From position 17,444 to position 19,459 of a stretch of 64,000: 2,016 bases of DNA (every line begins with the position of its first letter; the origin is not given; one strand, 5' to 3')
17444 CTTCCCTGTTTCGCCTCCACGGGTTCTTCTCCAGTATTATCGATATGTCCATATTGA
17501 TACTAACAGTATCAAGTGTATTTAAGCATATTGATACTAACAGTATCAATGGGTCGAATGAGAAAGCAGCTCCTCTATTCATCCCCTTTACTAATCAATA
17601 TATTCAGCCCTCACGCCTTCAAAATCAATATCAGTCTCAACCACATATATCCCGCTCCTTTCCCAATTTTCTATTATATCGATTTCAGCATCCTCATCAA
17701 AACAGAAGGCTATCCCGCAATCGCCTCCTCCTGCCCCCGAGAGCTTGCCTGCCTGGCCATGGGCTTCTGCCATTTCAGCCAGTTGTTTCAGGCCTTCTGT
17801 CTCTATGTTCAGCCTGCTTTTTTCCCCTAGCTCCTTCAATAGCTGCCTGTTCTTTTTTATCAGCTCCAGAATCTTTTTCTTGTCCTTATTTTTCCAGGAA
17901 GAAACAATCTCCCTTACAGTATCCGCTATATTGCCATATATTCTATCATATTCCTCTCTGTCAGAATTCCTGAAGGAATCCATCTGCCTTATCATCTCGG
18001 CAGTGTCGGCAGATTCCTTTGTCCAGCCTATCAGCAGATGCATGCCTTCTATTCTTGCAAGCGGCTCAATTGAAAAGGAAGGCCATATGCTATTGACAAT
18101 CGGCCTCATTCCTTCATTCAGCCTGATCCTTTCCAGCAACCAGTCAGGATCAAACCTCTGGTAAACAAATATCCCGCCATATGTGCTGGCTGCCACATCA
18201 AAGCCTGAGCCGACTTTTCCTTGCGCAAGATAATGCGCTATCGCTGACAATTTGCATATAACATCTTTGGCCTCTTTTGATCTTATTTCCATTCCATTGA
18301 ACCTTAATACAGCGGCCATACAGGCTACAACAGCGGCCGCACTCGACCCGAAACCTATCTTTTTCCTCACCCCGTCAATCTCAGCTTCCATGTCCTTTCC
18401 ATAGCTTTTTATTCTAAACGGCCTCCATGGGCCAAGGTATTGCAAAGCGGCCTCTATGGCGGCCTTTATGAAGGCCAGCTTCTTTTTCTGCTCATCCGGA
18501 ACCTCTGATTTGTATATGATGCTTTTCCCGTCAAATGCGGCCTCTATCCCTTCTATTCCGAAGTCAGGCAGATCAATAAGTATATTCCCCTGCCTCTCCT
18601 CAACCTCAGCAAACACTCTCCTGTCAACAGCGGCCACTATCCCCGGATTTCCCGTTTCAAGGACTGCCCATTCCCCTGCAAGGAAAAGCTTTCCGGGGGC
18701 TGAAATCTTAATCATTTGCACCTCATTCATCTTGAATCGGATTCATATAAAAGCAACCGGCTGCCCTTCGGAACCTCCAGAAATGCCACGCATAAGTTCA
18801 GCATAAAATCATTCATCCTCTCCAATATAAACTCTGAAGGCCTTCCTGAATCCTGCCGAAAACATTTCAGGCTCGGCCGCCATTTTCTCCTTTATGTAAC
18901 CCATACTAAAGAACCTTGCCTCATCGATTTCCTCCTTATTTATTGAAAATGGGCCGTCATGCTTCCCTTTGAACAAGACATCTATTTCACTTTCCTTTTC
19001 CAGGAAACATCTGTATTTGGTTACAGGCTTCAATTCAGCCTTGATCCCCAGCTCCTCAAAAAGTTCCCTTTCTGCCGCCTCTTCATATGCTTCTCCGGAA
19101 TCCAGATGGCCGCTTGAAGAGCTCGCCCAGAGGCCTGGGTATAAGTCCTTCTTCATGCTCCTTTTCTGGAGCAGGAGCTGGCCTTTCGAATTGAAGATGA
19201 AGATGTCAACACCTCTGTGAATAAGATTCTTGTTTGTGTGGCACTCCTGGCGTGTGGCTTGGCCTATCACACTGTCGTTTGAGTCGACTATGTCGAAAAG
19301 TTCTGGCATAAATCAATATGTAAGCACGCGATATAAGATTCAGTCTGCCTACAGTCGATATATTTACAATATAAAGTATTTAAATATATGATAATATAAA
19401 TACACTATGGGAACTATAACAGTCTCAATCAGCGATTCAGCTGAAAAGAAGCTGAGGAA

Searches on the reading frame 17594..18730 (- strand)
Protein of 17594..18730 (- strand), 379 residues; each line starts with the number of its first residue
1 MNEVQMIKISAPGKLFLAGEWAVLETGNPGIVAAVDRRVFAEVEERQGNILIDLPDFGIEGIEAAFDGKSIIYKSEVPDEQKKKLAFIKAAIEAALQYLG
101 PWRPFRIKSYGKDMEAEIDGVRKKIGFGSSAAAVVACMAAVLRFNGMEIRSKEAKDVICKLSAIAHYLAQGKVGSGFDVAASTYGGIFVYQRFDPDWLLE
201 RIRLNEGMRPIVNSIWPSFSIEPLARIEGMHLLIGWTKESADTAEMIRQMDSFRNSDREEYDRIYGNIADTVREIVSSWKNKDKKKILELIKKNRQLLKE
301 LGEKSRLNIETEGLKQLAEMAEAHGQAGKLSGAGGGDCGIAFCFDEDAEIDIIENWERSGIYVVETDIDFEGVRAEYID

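Call 79: search_protein_families(library=pfam, proteins=[window:17594-18730:-], max_evalue=0.001)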
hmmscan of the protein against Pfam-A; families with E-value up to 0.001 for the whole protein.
window:17594-18730:- (379 aa): 2 families
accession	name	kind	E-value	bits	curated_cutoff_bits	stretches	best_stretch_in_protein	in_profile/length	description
PF00288.32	GHMP_kinases_N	-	3.3e-10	40.5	22.3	1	87-186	2-87/87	GHMP kinases N terminal domain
PF08544.19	GHMP_kinases_C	-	5.4e-10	40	21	1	286-359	12-82/85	GHMP kinases C terminal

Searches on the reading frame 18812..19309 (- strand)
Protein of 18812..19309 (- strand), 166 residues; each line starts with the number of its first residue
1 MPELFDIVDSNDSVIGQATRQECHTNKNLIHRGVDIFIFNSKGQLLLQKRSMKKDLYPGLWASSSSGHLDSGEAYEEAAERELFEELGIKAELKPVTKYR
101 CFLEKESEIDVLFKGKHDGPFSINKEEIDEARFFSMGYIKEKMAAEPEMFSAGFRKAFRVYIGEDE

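Call 79: search_protein_families(library=pfam, proteins=[window:18812-19309:-], max_evalue=0.001)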
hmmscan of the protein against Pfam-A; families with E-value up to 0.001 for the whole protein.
window:18812-19309:- (166 aa): 2 families
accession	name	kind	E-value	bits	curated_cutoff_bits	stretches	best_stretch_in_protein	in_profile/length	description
PF00293.34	NUDIX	-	3.4e-22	79.3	21.1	1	31-142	3-122/134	NUDIX domain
PF14815.12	NUDIX_4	-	0.00094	19.4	35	0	38-98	5-61/113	NUDIX domain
